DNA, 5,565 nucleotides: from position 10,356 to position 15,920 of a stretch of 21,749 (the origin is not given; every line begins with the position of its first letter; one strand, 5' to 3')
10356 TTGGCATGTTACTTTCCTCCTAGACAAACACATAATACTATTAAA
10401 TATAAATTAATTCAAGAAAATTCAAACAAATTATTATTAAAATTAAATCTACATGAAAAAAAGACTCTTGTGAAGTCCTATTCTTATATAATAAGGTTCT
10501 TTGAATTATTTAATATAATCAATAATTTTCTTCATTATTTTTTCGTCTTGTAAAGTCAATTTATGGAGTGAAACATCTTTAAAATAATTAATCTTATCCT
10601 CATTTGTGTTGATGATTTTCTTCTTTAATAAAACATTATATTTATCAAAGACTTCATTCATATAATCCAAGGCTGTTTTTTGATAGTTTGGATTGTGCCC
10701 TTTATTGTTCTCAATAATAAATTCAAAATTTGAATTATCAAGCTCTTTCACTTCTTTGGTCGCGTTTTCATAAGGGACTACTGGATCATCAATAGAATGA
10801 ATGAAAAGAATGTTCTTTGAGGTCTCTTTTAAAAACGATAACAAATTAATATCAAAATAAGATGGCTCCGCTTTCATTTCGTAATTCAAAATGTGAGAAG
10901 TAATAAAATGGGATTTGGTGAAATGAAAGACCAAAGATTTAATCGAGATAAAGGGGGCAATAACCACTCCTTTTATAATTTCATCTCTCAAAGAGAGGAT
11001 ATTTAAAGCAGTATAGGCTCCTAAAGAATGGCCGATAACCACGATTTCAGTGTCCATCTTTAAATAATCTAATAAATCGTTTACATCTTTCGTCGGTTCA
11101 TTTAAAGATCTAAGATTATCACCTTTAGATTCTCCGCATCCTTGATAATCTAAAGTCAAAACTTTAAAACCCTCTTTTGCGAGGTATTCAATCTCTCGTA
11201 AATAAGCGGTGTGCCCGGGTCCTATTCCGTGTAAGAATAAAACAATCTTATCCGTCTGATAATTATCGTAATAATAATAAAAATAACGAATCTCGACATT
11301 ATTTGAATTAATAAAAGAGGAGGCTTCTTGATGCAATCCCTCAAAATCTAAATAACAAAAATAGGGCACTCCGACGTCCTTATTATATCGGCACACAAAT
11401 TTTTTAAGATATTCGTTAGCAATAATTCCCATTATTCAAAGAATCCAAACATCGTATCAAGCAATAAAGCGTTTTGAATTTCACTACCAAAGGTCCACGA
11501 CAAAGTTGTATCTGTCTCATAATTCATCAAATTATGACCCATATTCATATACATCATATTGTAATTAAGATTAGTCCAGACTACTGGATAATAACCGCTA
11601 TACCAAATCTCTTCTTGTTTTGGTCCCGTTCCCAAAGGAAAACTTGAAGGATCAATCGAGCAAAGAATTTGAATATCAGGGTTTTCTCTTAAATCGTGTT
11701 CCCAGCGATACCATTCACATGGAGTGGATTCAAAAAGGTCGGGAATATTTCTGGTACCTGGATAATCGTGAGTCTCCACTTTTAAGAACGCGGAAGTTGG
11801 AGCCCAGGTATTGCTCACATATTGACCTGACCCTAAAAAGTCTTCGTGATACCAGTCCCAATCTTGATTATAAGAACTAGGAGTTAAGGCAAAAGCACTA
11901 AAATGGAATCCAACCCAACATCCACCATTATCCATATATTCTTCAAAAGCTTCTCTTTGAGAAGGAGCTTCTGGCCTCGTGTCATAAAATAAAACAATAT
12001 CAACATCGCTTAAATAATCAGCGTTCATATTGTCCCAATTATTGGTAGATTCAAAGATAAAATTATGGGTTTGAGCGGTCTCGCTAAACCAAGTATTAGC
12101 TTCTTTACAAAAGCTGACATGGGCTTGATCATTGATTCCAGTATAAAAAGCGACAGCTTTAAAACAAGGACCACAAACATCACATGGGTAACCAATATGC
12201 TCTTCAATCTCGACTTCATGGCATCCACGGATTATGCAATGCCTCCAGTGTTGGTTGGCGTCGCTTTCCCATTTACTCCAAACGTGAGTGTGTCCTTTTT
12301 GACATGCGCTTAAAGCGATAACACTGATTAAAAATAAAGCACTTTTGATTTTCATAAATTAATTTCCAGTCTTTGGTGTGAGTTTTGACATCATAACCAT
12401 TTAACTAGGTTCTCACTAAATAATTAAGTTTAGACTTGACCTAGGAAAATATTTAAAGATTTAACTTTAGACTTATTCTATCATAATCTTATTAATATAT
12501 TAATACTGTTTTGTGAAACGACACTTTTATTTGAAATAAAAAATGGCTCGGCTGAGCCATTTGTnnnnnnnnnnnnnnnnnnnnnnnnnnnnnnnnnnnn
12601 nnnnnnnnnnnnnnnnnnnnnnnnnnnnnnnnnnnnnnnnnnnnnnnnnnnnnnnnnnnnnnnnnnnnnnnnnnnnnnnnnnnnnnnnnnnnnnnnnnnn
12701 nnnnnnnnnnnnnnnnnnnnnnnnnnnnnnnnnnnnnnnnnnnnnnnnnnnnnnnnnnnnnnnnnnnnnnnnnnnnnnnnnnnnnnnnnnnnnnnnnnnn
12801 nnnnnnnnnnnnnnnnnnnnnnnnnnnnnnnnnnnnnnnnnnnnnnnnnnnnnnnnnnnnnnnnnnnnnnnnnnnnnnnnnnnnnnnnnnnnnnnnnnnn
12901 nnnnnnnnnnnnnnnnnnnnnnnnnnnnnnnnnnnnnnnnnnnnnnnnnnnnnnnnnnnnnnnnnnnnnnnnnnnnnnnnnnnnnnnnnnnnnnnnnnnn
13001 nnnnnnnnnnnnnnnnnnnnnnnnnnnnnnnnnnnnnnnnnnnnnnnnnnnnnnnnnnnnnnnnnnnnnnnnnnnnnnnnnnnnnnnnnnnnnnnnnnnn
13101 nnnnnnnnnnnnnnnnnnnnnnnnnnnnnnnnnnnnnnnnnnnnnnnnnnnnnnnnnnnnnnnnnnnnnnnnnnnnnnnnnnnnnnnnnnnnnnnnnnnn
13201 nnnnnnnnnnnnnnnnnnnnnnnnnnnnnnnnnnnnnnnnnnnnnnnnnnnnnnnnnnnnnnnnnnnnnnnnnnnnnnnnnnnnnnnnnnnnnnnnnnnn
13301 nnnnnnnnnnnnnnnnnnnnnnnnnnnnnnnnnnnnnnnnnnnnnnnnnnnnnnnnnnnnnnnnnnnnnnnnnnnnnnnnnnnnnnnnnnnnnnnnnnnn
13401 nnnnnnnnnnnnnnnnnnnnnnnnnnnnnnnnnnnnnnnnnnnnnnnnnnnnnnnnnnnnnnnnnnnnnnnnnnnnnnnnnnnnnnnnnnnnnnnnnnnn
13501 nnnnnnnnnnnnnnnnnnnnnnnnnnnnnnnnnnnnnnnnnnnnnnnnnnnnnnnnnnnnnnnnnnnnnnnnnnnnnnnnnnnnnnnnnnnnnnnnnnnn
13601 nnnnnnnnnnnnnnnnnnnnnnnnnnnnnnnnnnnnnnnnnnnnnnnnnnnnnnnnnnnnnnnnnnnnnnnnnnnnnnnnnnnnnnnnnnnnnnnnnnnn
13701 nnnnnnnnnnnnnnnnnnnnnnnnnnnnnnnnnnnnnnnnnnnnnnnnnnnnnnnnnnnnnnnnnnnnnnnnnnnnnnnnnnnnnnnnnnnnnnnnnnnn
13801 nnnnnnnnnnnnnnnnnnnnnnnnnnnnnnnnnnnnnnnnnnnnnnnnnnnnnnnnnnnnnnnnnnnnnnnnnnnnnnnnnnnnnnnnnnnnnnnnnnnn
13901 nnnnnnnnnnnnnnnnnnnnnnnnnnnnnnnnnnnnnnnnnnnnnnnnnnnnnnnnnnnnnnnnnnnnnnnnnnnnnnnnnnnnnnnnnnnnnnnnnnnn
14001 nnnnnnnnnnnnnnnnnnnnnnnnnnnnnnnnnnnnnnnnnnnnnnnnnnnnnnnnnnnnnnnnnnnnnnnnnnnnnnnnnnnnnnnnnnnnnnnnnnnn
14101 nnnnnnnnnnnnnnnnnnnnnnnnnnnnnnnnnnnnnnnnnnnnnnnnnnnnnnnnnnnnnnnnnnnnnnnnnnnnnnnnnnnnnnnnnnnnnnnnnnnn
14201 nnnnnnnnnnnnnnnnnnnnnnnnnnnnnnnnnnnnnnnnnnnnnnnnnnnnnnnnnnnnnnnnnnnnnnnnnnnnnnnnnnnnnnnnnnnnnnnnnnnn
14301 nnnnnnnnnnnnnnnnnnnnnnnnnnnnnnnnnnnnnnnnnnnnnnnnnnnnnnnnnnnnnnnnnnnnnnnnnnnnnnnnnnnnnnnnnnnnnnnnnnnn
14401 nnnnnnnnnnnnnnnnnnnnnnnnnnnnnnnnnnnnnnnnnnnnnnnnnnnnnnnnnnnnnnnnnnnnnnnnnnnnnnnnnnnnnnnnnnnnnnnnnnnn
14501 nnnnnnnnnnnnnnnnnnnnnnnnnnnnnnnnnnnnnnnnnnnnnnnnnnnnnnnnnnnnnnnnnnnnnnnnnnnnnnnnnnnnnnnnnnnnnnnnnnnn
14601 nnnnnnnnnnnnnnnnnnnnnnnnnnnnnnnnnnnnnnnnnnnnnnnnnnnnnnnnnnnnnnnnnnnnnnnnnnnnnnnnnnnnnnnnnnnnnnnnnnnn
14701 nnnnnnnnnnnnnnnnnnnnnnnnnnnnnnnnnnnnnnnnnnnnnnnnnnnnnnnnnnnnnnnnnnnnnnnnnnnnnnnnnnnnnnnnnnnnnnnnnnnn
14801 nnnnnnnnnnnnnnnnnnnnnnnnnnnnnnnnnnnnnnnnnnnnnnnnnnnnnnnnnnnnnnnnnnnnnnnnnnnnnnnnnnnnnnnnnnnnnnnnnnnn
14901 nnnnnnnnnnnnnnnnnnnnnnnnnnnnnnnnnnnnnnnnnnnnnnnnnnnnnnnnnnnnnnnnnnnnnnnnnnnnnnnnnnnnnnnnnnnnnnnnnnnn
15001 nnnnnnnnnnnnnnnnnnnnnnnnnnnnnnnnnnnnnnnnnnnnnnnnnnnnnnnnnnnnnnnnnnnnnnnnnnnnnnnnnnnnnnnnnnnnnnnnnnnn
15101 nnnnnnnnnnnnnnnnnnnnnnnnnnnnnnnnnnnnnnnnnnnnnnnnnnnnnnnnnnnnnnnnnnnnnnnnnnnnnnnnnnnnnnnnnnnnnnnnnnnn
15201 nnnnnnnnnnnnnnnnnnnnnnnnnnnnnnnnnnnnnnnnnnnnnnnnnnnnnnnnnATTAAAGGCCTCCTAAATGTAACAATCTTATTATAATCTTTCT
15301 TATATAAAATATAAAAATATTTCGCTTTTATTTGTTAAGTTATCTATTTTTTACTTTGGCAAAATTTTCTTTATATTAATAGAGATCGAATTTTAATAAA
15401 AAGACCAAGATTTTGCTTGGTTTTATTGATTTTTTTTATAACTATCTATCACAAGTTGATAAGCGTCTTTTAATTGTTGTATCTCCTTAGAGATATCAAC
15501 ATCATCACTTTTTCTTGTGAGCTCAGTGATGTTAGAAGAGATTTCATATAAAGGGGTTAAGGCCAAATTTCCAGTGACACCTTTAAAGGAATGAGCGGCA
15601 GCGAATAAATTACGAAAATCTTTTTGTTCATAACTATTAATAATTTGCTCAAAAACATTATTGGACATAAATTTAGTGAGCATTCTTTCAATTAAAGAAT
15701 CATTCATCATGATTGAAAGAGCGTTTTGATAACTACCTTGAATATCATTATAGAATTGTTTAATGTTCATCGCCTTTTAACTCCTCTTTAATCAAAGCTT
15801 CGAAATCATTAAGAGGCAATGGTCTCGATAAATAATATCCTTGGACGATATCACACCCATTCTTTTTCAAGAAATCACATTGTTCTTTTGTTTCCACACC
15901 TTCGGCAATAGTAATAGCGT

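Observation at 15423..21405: Four-gene phosphorelay linking an orphan sugar-type solute-binding lipoprotein and a hybrid histidine kinase, through a free Hpt protein, to a REC-(degenerate GGDEF)-EAL c-di-GMP phosphodiesterase.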

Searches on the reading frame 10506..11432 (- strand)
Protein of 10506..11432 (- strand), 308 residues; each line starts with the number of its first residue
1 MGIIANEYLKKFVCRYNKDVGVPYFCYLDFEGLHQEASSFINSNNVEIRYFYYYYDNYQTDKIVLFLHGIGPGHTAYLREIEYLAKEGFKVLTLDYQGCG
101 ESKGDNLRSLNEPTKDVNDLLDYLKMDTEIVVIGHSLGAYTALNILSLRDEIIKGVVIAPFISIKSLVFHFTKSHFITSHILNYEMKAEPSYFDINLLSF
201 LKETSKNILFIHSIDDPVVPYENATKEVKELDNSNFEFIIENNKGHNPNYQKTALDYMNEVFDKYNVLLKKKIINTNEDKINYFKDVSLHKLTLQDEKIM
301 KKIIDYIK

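Call 56: search_protein_families(library=pfam, proteins=[window:10506-11432:-], max_evalue=0.001)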
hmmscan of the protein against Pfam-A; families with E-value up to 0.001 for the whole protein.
window:10506-11432:- (308 aa): 7 families
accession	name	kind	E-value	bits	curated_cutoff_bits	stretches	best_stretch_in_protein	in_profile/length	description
PF12146.15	Hydrolase_4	-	2.7e-18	66.6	27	1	60-168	3-117/239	Serine aminopeptidase, S33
PF00561.26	Abhydrolase_1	-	9.6e-15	55.3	25.8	1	63-158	2-99/245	alpha/beta hydrolase fold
PF12697.13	Abhydrolase_6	-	8.7e-13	49.9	26.3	1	64-162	1-96/217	Alpha/beta hydrolase family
PF00326.27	Peptidase_S9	-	1.6e-12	47.9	22.6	1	80-254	6-198/213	Prolyl oligopeptidase family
PF10230.15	LIDHydrolase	-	4.5e-07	30.3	27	1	88-163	32-121/262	Lipid-droplet associated hydrolase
PF08386.16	Abhydrolase_4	-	0.00011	22.8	21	1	203-248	32-75/103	TAP-like protein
PF06821.19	Ser_hydrolase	-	0.00066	20.1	22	0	126-233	53-143/172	Serine hydrolase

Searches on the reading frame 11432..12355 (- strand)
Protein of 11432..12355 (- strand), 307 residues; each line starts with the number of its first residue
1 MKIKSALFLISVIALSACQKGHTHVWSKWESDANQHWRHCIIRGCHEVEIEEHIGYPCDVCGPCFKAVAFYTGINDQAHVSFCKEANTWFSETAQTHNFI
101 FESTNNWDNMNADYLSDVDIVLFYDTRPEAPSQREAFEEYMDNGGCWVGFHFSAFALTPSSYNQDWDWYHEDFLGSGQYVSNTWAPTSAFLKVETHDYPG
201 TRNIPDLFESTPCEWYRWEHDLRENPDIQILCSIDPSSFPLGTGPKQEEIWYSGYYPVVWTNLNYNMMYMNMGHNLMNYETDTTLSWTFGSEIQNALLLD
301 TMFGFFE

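Call 56: search_protein_families(library=pfam, proteins=[window:11432-12355:-], max_evalue=0.001)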
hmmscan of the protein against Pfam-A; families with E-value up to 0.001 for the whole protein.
window:11432-12355:- (307 aa): 1 family
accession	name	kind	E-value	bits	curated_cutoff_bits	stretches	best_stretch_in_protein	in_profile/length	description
PF06283.17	ThuA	-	9.2e-24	85.3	33.4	1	68-285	2-199/209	Trehalose utilisation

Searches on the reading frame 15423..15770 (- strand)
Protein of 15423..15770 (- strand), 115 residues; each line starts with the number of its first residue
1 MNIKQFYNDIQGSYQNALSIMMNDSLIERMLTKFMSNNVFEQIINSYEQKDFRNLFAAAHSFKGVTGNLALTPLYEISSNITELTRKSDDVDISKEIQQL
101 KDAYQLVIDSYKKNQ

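Call 5: search_protein_families(library=pfam, proteins=[window:15423-15770:-], max_evalue=0.01)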
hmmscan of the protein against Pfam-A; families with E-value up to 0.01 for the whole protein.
window:15423-15770:- (115 aa): 1 family
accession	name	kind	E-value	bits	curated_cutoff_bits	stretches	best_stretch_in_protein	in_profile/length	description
PF01627.28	Hpt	-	7.4e-08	33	24.6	1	38-107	12-81/84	Hpt domain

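Call 6: search_protein_families(library=ncbifam, proteins=[window:15423-15770:-], max_evalue=0.01)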
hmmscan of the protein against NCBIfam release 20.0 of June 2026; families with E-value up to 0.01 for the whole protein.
window:15423-15770:- (115 aa): 2 families
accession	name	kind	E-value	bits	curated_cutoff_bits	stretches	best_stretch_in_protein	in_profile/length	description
NF007907.0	PRK10618.1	equivalog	0.00021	19.3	634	1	43-101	826-884/893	phosphotransferase RcsD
NF045901.1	HisKinLetSLeg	equivalog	0.0019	16.2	1650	1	22-113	808-902/906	two-component system sensor histidine kinase LetS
